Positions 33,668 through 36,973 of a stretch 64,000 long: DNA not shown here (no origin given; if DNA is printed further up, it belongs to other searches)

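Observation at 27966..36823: Type III R-M (Mod+Res) is augmented by an SNF2 helicase with a degenerate PLD-like N-domain and a DUF4391-like protein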

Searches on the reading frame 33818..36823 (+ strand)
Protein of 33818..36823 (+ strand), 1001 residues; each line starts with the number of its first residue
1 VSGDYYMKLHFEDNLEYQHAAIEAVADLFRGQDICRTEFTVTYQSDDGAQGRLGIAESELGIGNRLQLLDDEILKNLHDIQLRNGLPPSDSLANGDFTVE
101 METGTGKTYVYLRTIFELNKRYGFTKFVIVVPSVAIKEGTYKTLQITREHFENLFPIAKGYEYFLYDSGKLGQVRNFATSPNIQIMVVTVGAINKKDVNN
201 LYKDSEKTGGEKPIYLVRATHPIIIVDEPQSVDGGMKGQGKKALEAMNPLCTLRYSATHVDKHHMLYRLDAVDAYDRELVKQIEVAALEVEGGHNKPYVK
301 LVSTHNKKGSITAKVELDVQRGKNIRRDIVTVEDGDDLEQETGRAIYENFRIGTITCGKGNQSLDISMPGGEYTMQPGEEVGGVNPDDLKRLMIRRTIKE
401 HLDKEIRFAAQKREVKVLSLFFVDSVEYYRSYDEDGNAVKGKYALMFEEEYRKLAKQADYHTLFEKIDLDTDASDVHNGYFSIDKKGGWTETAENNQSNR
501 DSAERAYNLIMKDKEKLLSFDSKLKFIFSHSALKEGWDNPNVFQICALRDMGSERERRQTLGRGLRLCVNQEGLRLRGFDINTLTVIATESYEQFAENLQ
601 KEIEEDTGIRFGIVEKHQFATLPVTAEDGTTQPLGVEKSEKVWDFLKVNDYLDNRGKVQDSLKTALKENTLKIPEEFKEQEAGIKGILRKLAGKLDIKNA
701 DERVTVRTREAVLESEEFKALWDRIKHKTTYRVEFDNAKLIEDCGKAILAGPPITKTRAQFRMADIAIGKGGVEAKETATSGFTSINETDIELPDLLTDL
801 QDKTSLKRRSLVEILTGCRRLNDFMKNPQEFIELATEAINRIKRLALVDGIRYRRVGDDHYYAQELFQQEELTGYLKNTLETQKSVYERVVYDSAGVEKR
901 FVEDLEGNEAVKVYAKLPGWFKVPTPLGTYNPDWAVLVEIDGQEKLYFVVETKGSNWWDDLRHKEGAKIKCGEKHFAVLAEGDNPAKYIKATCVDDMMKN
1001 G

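Call 3: search_protein_families(library=pfam, proteins=[window:33818-36823:+], max_evalue=0.01)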
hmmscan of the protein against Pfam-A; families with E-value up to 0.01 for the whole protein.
window:33818-36823:+ (1001 aa): 3 families
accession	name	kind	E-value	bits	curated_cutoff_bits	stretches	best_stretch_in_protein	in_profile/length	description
PF19778.5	RE_endonuc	-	2.8e-35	120.9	23.4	1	883-980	1-98/108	Endonuclease domain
PF04851.21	ResIII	-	1.9e-12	47.8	22.5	1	94-258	23-161/164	Type III restriction enzyme, res subunit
PF00270.35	DEAD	-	3.2e-07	30.7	26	1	93-259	13-160/167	DEAD/DEAH box helicase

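Call 4: search_protein_families(library=padloc, proteins=[window:33818-36823:+], max_evalue=0.001)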
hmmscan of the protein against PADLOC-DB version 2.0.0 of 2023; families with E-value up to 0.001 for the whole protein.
window:33818-36823:+ (1001 aa): 6 families
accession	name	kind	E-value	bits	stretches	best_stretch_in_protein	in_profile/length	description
PDLC03647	REase_III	-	0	1256.7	1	7-998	1-983/989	Type III restriction enzyme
PDLC03649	REase_III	-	4.8e-105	350.4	2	7-742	3-694/973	Type III restriction enzyme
PDLC03648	REase_III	-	8.9e-08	28.7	1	520-596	307-380/871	Type III restriction enzyme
PDLC03650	REase_III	-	1.2e-07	28.6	1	524-569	378-423/898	Type III restriction enzyme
PDLC03653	REase_III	-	3.3e-05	20.2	0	515-567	417-469/883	Type III restriction enzyme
PDLC02706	PbeA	-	0.00011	18.9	1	100-207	291-395/722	PbeA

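Call 8: search_protein_families(library=ncbifam, proteins=[window:33818-36823:+], max_evalue=0.001)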
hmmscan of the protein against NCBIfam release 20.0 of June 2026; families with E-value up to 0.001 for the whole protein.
window:33818-36823:+ (1001 aa): 2 families
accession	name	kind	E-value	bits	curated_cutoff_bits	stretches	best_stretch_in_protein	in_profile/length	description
NF012027.0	PRK15483.1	equivalog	1.2e-114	384.3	564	1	7-997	1-975/986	type III restriction-modification system endonuclease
NF046055.1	restr_BPTD_3080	equivalog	1.4e-08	33.2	800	1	492-616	542-646/970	BPTD_3080 family restriction endonuclease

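Call 59: search_solved_structures(query=window:33818-36820:+, max_evalue=0.001)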
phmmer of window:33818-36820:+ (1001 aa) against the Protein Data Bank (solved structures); distinct sequences matched with E-value up to 0.001: 1.
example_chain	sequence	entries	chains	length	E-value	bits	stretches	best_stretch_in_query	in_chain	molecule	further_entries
4zcf_C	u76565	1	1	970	1.1e-71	245.6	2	65-607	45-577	Restriction endonuclease EcoP15I, restriction subunit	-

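Call 86: search_dna_similar(query=window:33818-36820:+, collection=plasmids, mode=protein, max_evalue=1e-30, max_rows=60, rows=spread)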
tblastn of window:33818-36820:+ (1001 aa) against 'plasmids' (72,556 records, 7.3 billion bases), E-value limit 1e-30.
Records with a match: 282; places in all: 284; records where one place covers at least 80% of the query: 144.
Best place of each record, by identity: 60-80% 5; <60% 277.
By first word of the organism name: Escherichia 67; Enterococcus 27; Klebsiella 22; Salmonella 21; Bacillus 18; Listeria 16; Acinetobacter 11; Lactococcus 11; Vibrio 8; Citrobacter 7; and 46 more.
By predicted mobility (MOB-suite, as given by PLSDB): non-mobilizable 178; mobilizable 64; conjugative 40.
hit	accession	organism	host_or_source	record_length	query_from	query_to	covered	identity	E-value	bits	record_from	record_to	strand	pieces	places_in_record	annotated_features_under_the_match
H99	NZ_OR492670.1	Acinetobacter gerneri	-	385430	7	998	99%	72.4%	0e+0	1533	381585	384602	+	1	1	DEAD/DEAH box helicase family protein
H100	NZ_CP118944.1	Aeromonas hydrophila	Homo sapiens,cell culture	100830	7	1001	99%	55.4%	0e+0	1069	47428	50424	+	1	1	DEAD/DEAH box helicase family protein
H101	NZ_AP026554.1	Vibrio vulnificus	shrimp,shrimp food,homogenised shrimp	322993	7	995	99%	47.0%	0e+0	899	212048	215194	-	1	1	DEAD/DEAH box helicase family protein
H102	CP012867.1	Persicobacter sp. JZB09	cell culture,soil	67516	6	981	98%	47.1%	0e+0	900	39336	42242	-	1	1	record has no annotation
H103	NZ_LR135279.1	Enterococcus faecium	-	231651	7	979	97%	42.1%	0e+0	727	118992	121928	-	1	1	DEAD/DEAH box helicase family protein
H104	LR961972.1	Enterococcus faecalis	-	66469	7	979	97%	42.1%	0e+0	722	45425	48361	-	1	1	record has no annotation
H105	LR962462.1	Enterococcus faecalis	-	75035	7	979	97%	42.0%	0e+0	723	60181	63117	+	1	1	none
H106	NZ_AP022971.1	Bacillus cereus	-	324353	7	982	98%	41.6%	0e+0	695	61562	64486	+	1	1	DEAD/DEAH box helicase family protein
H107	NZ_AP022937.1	Bacillus cereus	-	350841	7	982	98%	41.6%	0e+0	695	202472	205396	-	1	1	DEAD/DEAH box helicase family protein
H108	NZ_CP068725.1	Bacillus cereus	single cell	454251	7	982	98%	41.6%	0e+0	695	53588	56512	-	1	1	DEAD/DEAH box helicase family protein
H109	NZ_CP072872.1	Rhizobium sp. NLR16a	lentil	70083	7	976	97%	41.7%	0e+0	702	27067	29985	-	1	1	DEAD/DEAH box helicase family protein | DUF262 domain-containing protein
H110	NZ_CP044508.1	Chryseobacterium sp.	Silurus asotus,Whole genome ...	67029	7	977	92%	41.8%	9e-139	657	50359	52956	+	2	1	DEAD/DEAH box helicase family protein | PDDEXK nuclease domain-containing protein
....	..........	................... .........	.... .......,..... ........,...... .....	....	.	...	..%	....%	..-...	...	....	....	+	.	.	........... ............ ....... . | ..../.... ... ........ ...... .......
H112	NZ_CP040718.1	Aeromonas veronii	alligator,bacteria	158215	3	976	97%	36.8%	6e-161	533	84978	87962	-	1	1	DEAD/DEAH box helicase family protein | DUF4276 family protein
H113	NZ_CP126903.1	Mycolicibacterium vanbaalenii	cell culture,soil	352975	7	999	99%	35.4%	4e-151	504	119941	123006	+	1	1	DEAD/DEAH box helicase family protein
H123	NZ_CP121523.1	Staphylococcus epidermidis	Homo sapiens,Driveline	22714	3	983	98%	34.3%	4e-161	533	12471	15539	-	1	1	DEAD/DEAH box helicase family protein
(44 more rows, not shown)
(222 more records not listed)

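Call 87: get_annotated_region(hit=H100, flank=8000)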
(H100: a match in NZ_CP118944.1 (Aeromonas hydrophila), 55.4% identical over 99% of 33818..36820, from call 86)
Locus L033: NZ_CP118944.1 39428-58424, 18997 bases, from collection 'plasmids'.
description: Aeromonas hydrophila strain K533 plasmid pK533-strA, complete sequence
organism: Aeromonas hydrophila (NCBI taxid 644)
taxonomy: Bacteria; Pseudomonadota; Gammaproteobacteria; Aeromonadales; Aeromonadaceae; Aeromonas; Aeromonas hydrophila
host: -; source: Homo sapiens,cell culture; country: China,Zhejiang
typing (MOB-suite, as given by PLSDB): conjugative; replicon rep_cluster_1169,rep_cluster_2021; relaxase MOBF,MOBV; mating-pair formation MPF_F
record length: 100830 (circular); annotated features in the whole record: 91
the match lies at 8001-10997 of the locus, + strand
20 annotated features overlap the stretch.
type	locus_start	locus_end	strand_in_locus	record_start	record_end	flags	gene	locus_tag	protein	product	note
predicted_resistance_gene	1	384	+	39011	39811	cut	aph(3'')-Ib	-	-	aminoglycoside O-phosphotransferase APH(3'')-Ib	predicted by amrfinderplus; class AMINOGLYCOSIDE; identity 100.0%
CDS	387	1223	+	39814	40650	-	-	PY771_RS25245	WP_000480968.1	aminoglycoside O-phosphotransferase APH(6)-Id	-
predicted_resistance_gene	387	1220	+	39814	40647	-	aph(6)-Id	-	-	aminoglycoside O-phosphotransferase APH(6)-Id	predicted by amrfinderplus; class AMINOGLYCOSIDE; identity 100.0%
CDS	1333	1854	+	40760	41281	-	-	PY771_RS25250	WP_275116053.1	hypothetical protein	-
CDS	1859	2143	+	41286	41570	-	-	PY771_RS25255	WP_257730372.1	hypothetical protein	-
CDS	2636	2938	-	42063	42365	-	-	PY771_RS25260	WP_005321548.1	hypothetical protein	-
CDS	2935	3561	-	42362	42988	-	-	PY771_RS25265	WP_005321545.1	ParA family plasmid-partitioning AAA ATPase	-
CDS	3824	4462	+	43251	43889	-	-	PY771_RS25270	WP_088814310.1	recombinase family protein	-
CDS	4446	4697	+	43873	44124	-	-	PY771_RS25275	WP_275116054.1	hypothetical protein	-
CDS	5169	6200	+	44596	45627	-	-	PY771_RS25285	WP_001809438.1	IS630-like element ISAhy2 family transposase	GO:0006313 - DNA transposition [Evidence IEA]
CDS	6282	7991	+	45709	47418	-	-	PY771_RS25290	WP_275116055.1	site-specific DNA-methyltransferase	GO:0006306 - DNA methylation [Evidence IEA]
CDS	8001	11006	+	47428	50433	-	-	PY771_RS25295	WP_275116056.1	DEAD/DEAH box helicase family protein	-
CDS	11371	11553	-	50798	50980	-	-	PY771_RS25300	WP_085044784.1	hypothetical protein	-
CDS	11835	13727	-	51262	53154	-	-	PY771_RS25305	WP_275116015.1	ATP-dependent helicase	-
CDS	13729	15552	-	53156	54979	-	-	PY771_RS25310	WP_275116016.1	AAA family ATPase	-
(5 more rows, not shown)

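Call 88: get_annotated_region(hit=H109, flank=8000)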
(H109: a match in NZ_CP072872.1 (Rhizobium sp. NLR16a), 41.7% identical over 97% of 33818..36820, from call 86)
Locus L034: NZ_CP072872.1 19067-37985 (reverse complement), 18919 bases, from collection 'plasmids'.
description: Rhizobium sp. NLR16a plasmid p7, complete sequence
organism: Rhizobium sp. NLR16a (NCBI taxid 2731112)
taxonomy: Bacteria; Pseudomonadota; Alphaproteobacteria; Hyphomicrobiales; Rhizobiaceae; Rhizobium; Rhizobium sp. NLR16a
host: -; source: lentil; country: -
typing (MOB-suite, as given by PLSDB): conjugative; relaxase MOBP; mating-pair formation MPF_T
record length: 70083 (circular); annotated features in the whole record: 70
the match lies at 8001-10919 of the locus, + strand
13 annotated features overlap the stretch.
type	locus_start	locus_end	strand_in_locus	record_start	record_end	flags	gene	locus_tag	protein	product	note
CDS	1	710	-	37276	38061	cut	-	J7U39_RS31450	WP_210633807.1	NYN domain-containing protein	-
CDS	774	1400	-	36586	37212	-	-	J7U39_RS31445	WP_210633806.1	recombinase family protein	GO:0006310 - DNA recombination [Evidence IEA]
CDS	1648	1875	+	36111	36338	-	-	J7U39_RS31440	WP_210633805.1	helix-turn-helix domain-containing protein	-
CDS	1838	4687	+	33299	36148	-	-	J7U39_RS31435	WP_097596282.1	SNF2-related protein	-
CDS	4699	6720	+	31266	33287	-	-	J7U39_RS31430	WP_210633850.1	site-specific DNA-methyltransferase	GO:0006306 - obsolete DNA methylation [Evidence IEA]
CDS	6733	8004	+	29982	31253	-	-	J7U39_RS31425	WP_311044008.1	DUF262 domain-containing protein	-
CDS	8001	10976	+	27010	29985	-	-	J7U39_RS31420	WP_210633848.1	DEAD/DEAH box helicase family protein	-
CDS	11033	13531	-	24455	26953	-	-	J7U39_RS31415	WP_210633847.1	AAA family ATPase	GO:0006302 - double-strand break repair [Evidence IEA]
CDS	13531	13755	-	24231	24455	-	-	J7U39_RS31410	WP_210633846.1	hypothetical protein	-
CDS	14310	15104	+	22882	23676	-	-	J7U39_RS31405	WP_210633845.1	hypothetical protein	-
CDS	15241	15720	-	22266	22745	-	-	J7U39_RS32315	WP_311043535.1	hypothetical protein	-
CDS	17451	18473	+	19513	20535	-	-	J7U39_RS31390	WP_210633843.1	dienelactone hydrolase-related enzyme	-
CDS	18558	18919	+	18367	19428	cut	ligD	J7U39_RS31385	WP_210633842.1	non-homologous end-joining DNA ligase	GO:0006310 - DNA recombination [Evidence IEA]; GO:0006281 - DNA repair [Evidence IEA]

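Call 89: get_annotated_region(hit=H112, flank=8000)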
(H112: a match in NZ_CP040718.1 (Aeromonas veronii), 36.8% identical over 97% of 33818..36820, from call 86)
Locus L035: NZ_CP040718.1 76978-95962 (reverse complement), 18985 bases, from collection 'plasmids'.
description: Aeromonas veronii strain HX3 plasmid pHX3, complete sequence
organism: Aeromonas veronii (NCBI taxid 654)
taxonomy: Bacteria; Pseudomonadota; Gammaproteobacteria; Aeromonadales; Aeromonadaceae; Aeromonas; Aeromonas veronii
host: -; source: alligator,bacteria; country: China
typing (MOB-suite, as given by PLSDB): conjugative; relaxase MOBH,MOBH; mating-pair formation MPF_F
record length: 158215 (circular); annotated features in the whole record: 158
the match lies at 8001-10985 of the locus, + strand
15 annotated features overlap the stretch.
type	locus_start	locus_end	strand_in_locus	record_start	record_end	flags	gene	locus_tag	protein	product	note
CDS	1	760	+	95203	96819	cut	-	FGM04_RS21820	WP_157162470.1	PAAR domain-containing protein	-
CDS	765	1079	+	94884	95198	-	-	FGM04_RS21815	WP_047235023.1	hypothetical protein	-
CDS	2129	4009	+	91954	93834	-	-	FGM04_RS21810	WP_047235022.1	ATP-dependent endonuclease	-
CDS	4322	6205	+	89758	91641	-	-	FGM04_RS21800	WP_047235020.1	site-specific DNA-methyltransferase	GO:0006306 - DNA methylation [Evidence IEA]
CDS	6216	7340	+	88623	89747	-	-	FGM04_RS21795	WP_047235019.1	AAA family ATPase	-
CDS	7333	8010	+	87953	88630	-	-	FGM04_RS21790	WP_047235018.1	DUF4276 family protein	-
CDS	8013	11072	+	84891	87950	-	-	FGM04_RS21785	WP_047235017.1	DEAD/DEAH box helicase family protein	-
CDS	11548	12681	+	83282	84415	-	-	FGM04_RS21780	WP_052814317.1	competence protein CoiA family protein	-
CDS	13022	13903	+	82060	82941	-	-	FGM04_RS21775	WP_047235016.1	DNA replication terminus site-binding protein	-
CDS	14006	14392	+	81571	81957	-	-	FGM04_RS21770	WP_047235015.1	hypothetical protein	-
CDS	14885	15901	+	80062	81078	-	-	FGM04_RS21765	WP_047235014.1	DNA-binding protein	-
CDS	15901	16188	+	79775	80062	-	-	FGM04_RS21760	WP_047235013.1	hypothetical protein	-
CDS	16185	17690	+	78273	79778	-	-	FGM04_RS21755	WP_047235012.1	UvrD-helicase domain-containing protein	-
CDS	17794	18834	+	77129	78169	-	traF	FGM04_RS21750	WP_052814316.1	conjugal transfer protein TraF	-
CDS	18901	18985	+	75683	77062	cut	-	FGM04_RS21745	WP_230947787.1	conjugal transfer protein TraH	-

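Call 90: get_annotated_region(hit=H123, flank=8000)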
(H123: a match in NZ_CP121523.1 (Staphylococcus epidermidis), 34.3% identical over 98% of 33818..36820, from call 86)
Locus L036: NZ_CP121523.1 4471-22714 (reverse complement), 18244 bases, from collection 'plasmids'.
description: Staphylococcus epidermidis strain 1DSE05 plasmid unnamed2, complete sequence
organism: Staphylococcus epidermidis (NCBI taxid 1282)
taxonomy: Bacteria; Bacillota; Bacilli; Bacillales; Staphylococcaceae; Staphylococcus; Staphylococcus epidermidis
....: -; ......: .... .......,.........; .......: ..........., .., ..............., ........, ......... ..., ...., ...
typing (MOB-suite, as given by PLSDB): non-mobilizable; replicon rep_cluster_1215
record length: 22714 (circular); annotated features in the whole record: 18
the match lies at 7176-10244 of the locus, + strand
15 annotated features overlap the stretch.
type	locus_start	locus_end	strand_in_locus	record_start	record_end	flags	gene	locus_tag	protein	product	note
CDS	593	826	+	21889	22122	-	-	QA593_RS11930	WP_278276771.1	MarR family transcriptional regulator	GO:0006355 - regulation of DNA-templated transcription [Evidence IEA]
CDS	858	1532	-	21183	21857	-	-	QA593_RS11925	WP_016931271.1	IS6 family transposase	-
CDS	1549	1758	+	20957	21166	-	-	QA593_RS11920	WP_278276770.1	hypothetical protein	-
CDS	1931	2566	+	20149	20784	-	-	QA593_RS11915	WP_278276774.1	IS6 family transposase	-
CDS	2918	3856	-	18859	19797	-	-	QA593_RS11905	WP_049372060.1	replication initiator protein A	-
CDS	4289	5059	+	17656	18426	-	-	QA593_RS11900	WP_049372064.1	DUF536 domain-containing protein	-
CDS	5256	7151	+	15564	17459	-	-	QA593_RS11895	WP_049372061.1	site-specific DNA-methyltransferase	GO:0006306 - DNA methylation [Evidence IEA]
CDS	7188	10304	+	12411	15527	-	-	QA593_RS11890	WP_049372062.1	DEAD/DEAH box helicase family protein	-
CDS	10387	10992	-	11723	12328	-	-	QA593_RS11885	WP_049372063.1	recombinase family protein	GO:0006310 - DNA recombination [Evidence IEA]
CDS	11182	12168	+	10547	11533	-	-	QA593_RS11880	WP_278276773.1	hypothetical protein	-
CDS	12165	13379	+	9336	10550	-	-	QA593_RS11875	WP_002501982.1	hypothetical protein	-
CDS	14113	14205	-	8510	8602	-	-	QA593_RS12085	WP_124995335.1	type I toxin-antitoxin system Fst family toxin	-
CDS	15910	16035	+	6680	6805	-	-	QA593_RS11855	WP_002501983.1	hypothetical protein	-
CDS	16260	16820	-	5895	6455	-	-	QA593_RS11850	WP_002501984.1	TIGR00730 family Rossman fold protein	-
CDS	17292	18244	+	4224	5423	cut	-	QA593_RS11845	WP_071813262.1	IS110-like element ISSep2 family transposase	GO:0006313 - DNA transposition [Evidence IEA]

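Call 95: search_protein_families(library=pfam, proteins=[L034:1838-4684:+], max_evalue=0.01)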
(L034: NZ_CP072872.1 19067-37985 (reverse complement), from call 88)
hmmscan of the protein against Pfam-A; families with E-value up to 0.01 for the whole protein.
L034:1838-4684:+ (949 aa): 6 families
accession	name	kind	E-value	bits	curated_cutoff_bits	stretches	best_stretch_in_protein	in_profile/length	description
PF00176.29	SNF2-rel_dom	-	3.8e-31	108.7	24.9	1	54-258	17-229/290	SNF2-related domain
PF00271.37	Helicase_C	-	1.1e-19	71.1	23.5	1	436-544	4-110/110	Helicase conserved C-terminal domain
PF00270.35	DEAD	-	4.7e-08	33.4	26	1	55-197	15-161/167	DEAD/DEAH box helicase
PF04851.21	ResIII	-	1.6e-07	31.8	22.5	1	36-196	3-162/164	Type III restriction enzyme, res subunit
PF18766.7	SWI2_SNF2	-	0.00016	21.8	26.7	1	56-219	20-179/221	SWI2/SNF2 ATPase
PF13872.12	AAA_34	-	0.00078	18.9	27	1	28-93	34-99/306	P-loop containing NTP hydrolase pore-1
